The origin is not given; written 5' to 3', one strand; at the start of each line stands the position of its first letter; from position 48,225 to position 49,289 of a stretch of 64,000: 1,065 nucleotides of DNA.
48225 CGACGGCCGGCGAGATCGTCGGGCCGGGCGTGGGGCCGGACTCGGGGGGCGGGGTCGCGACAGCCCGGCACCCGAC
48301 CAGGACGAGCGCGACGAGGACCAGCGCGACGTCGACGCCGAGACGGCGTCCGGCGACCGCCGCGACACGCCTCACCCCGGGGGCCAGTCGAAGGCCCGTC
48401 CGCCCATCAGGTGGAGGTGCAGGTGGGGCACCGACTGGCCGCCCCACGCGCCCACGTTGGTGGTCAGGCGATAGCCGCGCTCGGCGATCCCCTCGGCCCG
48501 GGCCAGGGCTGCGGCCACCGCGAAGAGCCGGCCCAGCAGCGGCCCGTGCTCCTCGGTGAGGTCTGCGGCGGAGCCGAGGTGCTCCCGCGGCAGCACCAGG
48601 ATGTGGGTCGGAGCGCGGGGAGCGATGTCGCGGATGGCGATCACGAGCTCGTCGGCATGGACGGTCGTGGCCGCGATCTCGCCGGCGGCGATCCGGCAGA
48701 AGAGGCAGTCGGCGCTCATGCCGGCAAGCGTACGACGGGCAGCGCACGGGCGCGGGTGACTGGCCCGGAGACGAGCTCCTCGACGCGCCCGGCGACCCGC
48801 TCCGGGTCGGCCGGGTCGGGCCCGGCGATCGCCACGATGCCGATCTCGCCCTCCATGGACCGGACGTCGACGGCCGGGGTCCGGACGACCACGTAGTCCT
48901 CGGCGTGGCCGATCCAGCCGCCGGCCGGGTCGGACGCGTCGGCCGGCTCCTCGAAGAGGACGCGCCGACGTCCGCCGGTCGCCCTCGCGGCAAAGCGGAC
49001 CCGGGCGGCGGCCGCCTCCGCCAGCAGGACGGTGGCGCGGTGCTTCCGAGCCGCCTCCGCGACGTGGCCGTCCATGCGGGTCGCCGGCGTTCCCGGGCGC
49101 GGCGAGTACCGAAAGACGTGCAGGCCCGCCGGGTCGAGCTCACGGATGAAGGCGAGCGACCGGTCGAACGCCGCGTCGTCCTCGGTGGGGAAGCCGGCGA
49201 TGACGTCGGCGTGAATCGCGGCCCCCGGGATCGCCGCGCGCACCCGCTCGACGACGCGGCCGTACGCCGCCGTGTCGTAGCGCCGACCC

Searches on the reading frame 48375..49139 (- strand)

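Call 56: search_protein_families(library=pfam, proteins=[window:48375-49139:-], max_evalue=0.00001)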
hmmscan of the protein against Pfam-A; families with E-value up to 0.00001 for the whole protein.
window:48375-49139:- (255 aa): 2 families
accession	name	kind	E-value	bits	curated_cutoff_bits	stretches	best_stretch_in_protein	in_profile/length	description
PF01230.28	HIT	-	1e-22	81.1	21.5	1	153-248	2-96/98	HIT domain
PF11969.13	DcpS_C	-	1.1e-21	77.9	24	1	145-246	2-101/114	Scavenger mRNA decapping enzyme C-term binding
